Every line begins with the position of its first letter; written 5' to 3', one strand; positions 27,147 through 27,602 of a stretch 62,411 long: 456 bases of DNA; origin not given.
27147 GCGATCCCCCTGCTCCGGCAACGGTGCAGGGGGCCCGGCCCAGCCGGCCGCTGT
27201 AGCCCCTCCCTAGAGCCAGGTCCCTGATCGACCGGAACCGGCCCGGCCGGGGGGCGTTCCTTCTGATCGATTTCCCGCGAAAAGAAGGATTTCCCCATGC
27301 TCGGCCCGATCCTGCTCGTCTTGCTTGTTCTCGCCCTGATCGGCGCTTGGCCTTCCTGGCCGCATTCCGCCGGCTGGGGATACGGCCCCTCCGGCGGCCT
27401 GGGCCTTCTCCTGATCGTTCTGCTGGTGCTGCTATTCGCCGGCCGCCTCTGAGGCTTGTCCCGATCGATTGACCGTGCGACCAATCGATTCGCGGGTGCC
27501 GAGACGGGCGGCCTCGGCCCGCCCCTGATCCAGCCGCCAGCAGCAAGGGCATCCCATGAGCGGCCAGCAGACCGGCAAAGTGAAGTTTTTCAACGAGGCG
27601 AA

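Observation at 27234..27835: Self-contained host-stress cassette: EcfG promoter, DUF3309, cspA and a convergent sRNA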

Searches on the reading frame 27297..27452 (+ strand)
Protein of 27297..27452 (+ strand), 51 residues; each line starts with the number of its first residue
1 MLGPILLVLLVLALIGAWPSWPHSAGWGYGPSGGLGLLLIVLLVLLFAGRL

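Call 5: search_protein_families(library=pfam, proteins=[window:27297-27449:+], max_evalue=0.1)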
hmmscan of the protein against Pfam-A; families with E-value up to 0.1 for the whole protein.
window:27297-27449:+ (51 aa): 1 family
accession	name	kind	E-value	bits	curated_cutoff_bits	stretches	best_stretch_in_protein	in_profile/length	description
PF11752.14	DUF3309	-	5.5e-20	71.7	22.3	1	2-51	1-50/50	Protein of unknown function (DUF3309)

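Call 24: find_encoding_contigs(protein=window:27297-27452:+, flank=6000, max_places=10)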
Protein window:27297-27452:+ (51 aa): 7 contigs read that carry it; 4 places shown.
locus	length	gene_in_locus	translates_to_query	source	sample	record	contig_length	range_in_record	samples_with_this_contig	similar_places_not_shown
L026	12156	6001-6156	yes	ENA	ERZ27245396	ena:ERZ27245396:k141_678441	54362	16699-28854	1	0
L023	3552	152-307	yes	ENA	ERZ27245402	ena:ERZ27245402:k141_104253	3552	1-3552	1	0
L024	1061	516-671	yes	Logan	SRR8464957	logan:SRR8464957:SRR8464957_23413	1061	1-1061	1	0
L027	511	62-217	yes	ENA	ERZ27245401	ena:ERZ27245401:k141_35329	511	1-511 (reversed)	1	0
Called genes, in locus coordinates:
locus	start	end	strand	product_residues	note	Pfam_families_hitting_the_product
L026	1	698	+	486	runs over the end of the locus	PF02195:ParB_N (weak), PF17762:HTH_ParB (weak)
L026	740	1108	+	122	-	-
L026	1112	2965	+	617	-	-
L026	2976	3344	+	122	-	-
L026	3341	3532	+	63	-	-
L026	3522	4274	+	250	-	PF13489:Methyltransf_23 (faint)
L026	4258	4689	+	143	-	-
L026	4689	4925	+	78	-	-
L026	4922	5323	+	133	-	-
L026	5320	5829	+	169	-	-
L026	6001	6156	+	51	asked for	-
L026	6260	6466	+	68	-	PF00313:CSD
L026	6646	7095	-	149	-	-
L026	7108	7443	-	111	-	-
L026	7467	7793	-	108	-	-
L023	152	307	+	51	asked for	-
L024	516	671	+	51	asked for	-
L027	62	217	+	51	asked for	-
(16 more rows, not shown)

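Call 28: find_related_loci(query=window:27297-27449:+, collection=genome_contigs, flank=3000)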
Query window:27297-27449:+ (51 aa) in genome_contigs; peptide patterns used: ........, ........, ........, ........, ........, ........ (x = any residue, [..] = any of these).
600 stretches matched a pattern (row limit reached: there are more); 10 encode a relative of the query (tblastn E <= 1e-3); 10 distinct loci.
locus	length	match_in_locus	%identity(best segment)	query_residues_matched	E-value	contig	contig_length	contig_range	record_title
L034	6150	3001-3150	50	1-50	3e-9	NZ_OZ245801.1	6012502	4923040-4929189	MAG: Reyranella sp. isolate 1b7baf7f-a1bb-461f-a1bd-400e2722d697 chromosome 1, complete sequence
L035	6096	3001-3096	53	1-32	6e-8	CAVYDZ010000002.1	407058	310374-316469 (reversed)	MAG: Terriglobia bacterium isolate MFD09603.bin.2.102 genome assembly, contig: contig_1572, whole genome shotgun sequenc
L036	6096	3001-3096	69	1-32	6e-8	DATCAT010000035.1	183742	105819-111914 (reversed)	MAG TPA_asm: Rhizomicrobium sp. isolate SMAG_U7653 k141_289038, whole genome shotgun sequence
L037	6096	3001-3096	69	1-32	2e-7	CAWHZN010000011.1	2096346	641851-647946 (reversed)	MAG: uncultured Parachlamydiaceae bacterium isolate MFD04434.bin.2.30 genome assembly, contig: contig_5942, whole genome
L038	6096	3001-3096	78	1-32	2e-7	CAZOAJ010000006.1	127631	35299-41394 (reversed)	MAG TPA_asm: uncultured bacterium isolate SRP296810_co1_368 genome assembly, contig: NODE_122_length_127631_cov_28.31962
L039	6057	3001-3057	84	16-34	4e-7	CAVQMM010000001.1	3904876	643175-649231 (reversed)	MAG: uncultured Chlamydiae bacterium isolate MFD00082.bin.1.18 genome assembly, contig: contig_1137, whole genome shotgu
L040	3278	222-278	79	14-32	4e-7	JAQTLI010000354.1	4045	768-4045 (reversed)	MAG: Methylobacter sp. isolate STA_13 NODE_61436_length_4045_cov_2.697805_Sandtown_A, whole genome shotgun sequence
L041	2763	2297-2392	75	1-32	1e-6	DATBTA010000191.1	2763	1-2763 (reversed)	MAG TPA_asm: Pseudolabrys sp. isolate SMAG_U4171 k141_104625, whole genome shotgun sequence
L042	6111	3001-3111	57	15-51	1e-5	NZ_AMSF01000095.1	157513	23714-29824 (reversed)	Dyella ginsengisoli LA-4 contig000095, whole genome shotgun sequence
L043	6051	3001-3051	76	16-32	1e-5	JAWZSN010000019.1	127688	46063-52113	Geminicoccaceae bacterium 1502E NODE_19, whole genome shotgun sequence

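Call 29: find_homologous_proteins(query=window:27297-27449:+, max_evalue=0.001)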
Query window:27297-27449:+ (51 aa): 3991 proteins with E <= 0.001 among 4449 candidates; the best 120 are listed.
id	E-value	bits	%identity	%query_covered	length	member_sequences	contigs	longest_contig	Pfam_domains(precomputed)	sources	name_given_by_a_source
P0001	1.9e-17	80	76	98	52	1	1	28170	PF11752.15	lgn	-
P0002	5.6e-16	75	76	98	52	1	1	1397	PF11752.15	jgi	jgi:Protein of unknown function (DUF3309)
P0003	1.7e-15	74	82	33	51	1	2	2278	PF11752.15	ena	-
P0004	3.6e-15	73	73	100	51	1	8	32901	PF11752.15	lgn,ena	-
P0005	4.6e-15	72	78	63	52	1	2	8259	PF11752.15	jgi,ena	-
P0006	5.4e-15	72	94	35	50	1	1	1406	PF11752.15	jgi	jgi:hypothetical protein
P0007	6.6e-15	72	80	98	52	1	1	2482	PF11752.15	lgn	-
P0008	7.2e-15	72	84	61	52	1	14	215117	PF11752.15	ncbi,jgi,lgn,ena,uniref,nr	ncbi:DUF3309 family protein [Accumulibacter sp.]|jgi:hypothetical protein|uniref:DUF3309 family prot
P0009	7.3e-15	72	79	65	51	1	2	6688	PF11752.15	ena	-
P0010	7.4e-15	72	84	61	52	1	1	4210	PF11752.15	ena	-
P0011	7.7e-15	72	69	71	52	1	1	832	PF11752.15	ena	-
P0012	8.3e-15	71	75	71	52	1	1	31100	PF11752.15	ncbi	-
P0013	8.3e-15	71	76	33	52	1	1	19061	PF11752.15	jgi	jgi:hypothetical protein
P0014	8.4e-15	71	81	61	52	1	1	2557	PF11752.15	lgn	-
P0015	8.6e-15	71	76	73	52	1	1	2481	PF11752.15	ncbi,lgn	-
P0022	1.2e-14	71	76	100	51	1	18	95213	PF11752.15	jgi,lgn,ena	jgi:hypothetical protein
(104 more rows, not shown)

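Call 30: find_encoding_contigs(protein=P0001, flank=5000, max_places=3)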
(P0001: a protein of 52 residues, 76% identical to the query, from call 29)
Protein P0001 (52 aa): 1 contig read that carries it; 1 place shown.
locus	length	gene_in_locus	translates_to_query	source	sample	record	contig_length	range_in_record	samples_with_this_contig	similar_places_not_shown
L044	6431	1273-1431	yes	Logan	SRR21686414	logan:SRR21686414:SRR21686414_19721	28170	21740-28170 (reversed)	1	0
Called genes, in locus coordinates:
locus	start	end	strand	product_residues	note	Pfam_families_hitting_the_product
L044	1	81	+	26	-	?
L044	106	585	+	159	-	-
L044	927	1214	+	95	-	-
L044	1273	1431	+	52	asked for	PF11752:DUF3309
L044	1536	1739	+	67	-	PF00313:CSD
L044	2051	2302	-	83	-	-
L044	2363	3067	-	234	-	-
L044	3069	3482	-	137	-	-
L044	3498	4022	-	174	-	-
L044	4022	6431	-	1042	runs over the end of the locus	PF13550:Phage-tail_3, PF23666:Rcc01698_C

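Call 31: find_encoding_contigs(protein=P0004, flank=5000, max_places=4)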
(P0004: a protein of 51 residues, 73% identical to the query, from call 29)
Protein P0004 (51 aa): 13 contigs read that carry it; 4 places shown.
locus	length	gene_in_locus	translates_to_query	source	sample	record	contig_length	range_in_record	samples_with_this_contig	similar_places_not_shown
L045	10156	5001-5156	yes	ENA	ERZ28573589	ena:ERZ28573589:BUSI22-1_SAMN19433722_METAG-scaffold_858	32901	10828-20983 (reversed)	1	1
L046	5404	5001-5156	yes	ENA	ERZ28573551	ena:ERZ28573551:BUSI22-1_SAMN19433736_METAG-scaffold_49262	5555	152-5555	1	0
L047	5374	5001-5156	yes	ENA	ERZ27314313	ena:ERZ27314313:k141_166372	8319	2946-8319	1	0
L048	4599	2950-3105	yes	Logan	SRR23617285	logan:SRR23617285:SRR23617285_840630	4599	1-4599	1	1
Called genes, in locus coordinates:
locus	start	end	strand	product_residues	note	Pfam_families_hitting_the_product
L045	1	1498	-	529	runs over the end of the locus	PF00990:GGDEF, PF00563:EAL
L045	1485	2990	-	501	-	PF00154:RecA_N (faint), PF03796:DnaB_C (faint), PF06745:ATPase, PF13481:AAA_25, PF23442:DUF7125 (faint), PF00004:AAA (faint), PF05625:PAXNEB (weak), PF06745:ATPase, +7 more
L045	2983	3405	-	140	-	-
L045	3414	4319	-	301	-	-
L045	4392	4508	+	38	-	-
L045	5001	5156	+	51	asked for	PF11752:DUF3309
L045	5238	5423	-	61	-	-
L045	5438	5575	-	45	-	-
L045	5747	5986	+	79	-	-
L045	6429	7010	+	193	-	PF00210:Ferritin, PF02915:Rubrerythrin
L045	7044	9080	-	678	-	PF10136:SpecificRecomb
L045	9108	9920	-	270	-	PF00030:Crystall, PF03995:Inhibitor_I36 (faint), PF13441:Gly-zipper_YMGG (weak), PF05433:Rick_17kDa_Anti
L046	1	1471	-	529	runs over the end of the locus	PF00990:GGDEF, PF00563:EAL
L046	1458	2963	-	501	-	PF00154:RecA_N (faint), PF03796:DnaB_C (faint), PF06745:ATPase, PF13481:AAA_25, PF23442:DUF7125 (faint), PF00004:AAA (faint), PF05625:PAXNEB (weak), PF06745:ATPase, +7 more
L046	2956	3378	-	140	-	-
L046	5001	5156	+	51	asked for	PF11752:DUF3309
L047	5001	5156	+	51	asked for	PF11752:DUF3309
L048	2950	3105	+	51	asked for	PF11752:DUF3309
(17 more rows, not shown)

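Call 32: find_encoding_contigs(protein=P0022, flank=5000, max_places=4)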
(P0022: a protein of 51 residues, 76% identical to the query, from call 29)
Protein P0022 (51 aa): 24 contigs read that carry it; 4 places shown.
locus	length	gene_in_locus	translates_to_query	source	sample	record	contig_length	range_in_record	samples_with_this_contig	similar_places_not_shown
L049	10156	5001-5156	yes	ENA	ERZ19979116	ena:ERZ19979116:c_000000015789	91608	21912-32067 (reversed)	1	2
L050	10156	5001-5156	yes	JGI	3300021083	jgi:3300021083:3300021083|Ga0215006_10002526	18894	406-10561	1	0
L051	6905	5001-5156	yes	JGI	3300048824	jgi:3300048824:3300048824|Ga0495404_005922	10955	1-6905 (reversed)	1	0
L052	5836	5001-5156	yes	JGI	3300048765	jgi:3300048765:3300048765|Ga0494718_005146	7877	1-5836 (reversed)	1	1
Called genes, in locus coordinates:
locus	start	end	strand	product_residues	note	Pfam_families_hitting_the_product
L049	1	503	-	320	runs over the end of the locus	PF02016:Peptidase_S66, PF17676:Peptidase_S66C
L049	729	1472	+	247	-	PF04972:BON, PF21937:Yop-YscD_ppl_2nd (faint), PF04972:BON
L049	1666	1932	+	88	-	-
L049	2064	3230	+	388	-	PF07730:HisKA_3, PF13581:HATPase_c_2 (weak), PF02518:HATPase_c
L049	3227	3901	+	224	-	PF00072:Response_reg, PF08281:Sigma70_r4_2 (faint), PF00196:GerE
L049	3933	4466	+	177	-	PF00072:Response_reg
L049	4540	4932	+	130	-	-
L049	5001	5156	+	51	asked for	PF11752:DUF3309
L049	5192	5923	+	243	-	PF05239:PRC (weak)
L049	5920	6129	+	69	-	-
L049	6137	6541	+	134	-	-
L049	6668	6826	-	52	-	-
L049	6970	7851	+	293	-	PF00072:Response_reg, PF00512:HisKA (weak)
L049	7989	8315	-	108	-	-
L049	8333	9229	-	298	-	PF00248:Aldo_ket_red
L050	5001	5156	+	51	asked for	PF11752:DUF3309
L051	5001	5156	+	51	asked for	PF11752:DUF3309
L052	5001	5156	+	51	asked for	PF11752:DUF3309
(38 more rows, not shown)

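Call 48: search_dna_similar(query=window:27297-27449:+, collection=plasmids, mode=protein, max_rows=60, max_evalue=0.001)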
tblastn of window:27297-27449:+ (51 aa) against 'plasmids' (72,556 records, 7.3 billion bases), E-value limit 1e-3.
No match.

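Call 53: find_related_loci(query=A3, collection=metagenome_contigs, flank=1200)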
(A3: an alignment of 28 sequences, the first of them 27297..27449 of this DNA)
Query A3 (51 aa) in metagenome_contigs; peptide patterns used: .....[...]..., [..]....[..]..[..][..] (x = any residue, [..] = any of these).
600 stretches matched a pattern (row limit reached: there are more); 379 encode a relative of the query (tblastn E <= 1e-3); the best 80 are kept; 80 distinct loci.
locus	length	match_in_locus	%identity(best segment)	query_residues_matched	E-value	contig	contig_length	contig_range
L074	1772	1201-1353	65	1-51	1e-16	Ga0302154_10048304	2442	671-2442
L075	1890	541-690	60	2-51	4e-16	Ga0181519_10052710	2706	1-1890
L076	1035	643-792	64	2-51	5e-16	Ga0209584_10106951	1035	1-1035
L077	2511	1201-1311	62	15-51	5e-13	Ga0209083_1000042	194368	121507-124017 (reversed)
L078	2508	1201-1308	69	16-51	8e-13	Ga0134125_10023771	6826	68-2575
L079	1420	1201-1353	59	1-51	1e-12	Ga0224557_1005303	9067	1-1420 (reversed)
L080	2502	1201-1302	71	1-34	2e-12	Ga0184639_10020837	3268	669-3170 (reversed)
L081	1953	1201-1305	63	17-51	5e-12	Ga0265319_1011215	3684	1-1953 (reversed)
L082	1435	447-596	60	2-51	5e-12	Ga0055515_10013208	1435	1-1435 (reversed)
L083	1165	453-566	50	14-51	4e-12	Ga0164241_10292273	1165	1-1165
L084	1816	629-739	57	15-51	6e-12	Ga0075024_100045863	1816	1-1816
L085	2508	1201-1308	67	16-51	8e-12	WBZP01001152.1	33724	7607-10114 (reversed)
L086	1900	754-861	58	16-51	1e-11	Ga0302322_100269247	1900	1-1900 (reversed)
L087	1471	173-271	73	19-51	1e-11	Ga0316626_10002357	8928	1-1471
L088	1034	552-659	69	16-51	1e-11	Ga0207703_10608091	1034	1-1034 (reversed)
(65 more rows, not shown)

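Call 86: find_encoding_contigs(protein=P0007, flank=3000, max_places=3)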
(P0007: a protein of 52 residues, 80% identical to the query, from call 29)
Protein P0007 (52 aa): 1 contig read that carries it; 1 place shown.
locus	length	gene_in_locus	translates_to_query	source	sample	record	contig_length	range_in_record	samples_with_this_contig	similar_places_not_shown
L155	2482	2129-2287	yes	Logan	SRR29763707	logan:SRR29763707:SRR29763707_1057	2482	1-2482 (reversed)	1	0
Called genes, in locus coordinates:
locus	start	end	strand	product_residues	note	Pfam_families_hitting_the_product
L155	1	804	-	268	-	?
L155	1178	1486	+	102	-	-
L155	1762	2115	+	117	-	-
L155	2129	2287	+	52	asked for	PF11752:DUF3309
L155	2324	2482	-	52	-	?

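Call 87: find_encoding_contigs(protein=P0002, flank=3000, max_places=3)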
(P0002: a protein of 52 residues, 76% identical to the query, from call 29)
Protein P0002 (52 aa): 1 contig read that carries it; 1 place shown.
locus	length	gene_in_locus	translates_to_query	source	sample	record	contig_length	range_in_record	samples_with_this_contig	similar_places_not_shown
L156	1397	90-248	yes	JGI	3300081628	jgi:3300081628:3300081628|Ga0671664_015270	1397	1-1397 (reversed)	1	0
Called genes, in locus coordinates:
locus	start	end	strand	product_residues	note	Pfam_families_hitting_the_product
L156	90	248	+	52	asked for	PF11752:DUF3309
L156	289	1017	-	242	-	PF00027:cNMP_binding (faint), PF13545:HTH_Crp_2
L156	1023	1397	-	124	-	?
